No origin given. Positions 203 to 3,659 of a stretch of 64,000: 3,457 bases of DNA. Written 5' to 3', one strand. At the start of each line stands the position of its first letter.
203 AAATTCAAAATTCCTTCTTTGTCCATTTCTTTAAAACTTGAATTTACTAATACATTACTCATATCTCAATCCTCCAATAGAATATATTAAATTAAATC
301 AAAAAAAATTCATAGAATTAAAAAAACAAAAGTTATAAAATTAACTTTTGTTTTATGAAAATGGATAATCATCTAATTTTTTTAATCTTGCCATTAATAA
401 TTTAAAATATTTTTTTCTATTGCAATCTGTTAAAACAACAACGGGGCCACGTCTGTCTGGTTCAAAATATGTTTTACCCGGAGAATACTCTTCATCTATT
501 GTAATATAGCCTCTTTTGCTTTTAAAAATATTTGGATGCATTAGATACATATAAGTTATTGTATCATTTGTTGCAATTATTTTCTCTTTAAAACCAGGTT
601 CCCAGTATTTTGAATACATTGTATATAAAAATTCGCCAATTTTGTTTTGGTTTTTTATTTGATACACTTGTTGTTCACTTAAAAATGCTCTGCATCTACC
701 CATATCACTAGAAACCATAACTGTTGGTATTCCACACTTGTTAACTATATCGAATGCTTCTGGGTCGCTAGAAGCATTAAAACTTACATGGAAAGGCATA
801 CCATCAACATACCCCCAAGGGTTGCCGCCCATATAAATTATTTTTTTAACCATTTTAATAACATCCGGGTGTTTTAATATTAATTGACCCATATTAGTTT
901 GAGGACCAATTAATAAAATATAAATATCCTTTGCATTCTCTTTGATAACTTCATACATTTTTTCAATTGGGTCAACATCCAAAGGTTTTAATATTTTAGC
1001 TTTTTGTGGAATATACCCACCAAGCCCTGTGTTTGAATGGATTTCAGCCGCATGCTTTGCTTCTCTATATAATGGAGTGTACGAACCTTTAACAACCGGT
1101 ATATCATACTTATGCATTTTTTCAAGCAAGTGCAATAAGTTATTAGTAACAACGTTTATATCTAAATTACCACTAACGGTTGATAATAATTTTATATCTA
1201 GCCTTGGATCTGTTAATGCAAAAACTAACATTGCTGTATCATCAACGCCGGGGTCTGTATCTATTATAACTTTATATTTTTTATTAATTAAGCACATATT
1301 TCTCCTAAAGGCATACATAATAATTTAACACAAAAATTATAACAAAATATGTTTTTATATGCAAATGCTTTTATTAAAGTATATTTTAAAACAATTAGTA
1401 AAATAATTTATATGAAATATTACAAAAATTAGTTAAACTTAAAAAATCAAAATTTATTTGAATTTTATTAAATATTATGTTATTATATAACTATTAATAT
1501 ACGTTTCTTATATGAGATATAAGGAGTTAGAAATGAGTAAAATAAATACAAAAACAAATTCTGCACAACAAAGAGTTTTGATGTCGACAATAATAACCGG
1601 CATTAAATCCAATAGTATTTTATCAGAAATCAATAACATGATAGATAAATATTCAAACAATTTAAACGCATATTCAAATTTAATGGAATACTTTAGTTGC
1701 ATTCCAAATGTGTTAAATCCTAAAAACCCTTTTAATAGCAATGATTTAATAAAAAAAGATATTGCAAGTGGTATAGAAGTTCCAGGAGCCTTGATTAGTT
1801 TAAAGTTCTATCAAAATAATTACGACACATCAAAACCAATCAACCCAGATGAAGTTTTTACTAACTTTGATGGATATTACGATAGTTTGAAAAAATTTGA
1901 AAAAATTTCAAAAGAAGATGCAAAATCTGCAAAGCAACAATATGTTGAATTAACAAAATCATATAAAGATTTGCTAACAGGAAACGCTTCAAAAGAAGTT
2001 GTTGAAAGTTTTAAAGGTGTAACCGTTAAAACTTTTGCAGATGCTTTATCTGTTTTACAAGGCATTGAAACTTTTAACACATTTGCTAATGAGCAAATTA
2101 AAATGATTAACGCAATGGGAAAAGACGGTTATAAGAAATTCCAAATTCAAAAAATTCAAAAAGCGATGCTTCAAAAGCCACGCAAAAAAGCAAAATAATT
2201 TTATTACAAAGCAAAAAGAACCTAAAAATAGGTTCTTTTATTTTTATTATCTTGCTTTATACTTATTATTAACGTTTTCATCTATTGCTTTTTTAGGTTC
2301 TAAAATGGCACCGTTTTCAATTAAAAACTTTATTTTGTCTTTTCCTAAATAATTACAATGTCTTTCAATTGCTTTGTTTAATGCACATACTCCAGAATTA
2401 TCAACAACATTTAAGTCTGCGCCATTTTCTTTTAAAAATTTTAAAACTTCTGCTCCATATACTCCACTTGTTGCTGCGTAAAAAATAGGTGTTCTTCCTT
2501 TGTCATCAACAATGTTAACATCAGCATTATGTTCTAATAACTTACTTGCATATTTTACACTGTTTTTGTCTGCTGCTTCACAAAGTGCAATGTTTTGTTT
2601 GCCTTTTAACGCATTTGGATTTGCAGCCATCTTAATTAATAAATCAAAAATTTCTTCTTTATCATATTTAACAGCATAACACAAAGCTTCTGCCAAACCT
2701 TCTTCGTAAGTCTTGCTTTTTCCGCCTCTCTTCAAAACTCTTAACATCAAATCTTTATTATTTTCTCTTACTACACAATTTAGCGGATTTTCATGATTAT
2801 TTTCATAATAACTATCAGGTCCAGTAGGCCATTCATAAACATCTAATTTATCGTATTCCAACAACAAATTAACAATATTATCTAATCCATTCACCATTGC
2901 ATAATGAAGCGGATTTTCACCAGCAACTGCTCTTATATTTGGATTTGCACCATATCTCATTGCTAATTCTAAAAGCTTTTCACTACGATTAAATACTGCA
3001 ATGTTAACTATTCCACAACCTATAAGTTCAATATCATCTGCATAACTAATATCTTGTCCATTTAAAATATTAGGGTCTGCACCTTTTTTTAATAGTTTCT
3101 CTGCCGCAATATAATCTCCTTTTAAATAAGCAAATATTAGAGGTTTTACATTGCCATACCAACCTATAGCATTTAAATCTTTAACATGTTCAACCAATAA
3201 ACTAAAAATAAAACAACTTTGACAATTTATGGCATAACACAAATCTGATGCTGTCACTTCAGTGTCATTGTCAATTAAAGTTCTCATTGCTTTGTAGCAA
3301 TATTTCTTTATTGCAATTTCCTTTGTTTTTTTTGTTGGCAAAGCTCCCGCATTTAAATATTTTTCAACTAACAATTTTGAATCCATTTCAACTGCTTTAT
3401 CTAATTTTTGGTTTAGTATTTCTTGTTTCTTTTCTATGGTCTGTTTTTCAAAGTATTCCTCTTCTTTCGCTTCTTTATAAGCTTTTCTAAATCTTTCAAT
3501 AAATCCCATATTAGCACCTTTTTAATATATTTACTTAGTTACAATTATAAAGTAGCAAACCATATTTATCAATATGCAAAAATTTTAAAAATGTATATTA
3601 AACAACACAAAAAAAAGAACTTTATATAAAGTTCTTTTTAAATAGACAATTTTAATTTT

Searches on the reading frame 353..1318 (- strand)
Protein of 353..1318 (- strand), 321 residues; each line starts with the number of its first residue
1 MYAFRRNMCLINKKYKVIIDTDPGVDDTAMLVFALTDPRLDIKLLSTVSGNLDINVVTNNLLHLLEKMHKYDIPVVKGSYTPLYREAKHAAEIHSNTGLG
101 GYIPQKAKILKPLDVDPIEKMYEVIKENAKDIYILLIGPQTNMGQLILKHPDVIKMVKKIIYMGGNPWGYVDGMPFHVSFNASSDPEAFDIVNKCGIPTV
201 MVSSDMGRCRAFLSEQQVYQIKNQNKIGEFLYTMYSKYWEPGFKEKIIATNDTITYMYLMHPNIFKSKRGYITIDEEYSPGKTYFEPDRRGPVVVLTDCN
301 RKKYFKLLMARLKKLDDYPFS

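Call 70: search_protein_families(library=pfam, proteins=[window:353-1318:-], max_evalue=0.00001)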
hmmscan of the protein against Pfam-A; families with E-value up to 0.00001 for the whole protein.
window:353-1318:- (321 aa): 1 family
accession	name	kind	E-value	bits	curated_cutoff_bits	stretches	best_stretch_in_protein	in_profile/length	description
PF01156.24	IU_nuc_hydro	-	3.3e-54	185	34.2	1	17-305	1-296/297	Inosine-uridine preferring nucleoside hydrolase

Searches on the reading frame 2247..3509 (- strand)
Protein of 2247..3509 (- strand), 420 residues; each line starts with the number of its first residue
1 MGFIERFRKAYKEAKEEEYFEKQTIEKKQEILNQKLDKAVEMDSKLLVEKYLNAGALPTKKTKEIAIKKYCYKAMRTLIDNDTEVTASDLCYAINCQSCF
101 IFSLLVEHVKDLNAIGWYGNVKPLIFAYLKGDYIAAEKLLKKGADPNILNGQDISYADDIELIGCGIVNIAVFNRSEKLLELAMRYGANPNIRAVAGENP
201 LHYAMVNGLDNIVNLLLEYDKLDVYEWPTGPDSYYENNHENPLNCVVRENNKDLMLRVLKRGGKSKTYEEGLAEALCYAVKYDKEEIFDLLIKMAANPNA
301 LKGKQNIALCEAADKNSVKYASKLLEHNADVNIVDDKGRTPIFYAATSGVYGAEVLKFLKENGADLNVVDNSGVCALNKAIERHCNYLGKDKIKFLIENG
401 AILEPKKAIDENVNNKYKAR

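Call 70: search_protein_families(library=pfam, proteins=[window:2247-3509:-], max_evalue=0.00001)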
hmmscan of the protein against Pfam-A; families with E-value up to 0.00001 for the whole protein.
window:2247-3509:- (420 aa): 5 families
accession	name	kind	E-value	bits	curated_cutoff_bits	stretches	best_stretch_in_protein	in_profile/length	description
PF12796.13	Ank_2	-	3.9e-37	127.1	27.3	3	276-370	1-90/90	Ankyrin repeats (3 copies)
PF00023.36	Ank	-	1.1e-20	73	21.1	0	338-371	2-33/33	Ankyrin repeat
PF13637.12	Ank_4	-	3.3e-18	65.8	22.7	0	309-349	1-41/50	Ankyrin repeats (many copies)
PF13606.12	Ank_3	-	9.7e-18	62.6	22.3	0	338-368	2-30/30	Ankyrin repeat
PF13857.12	Ank_5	-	3.2e-13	50.1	27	0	324-373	1-49/56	Ankyrin repeats (many copies)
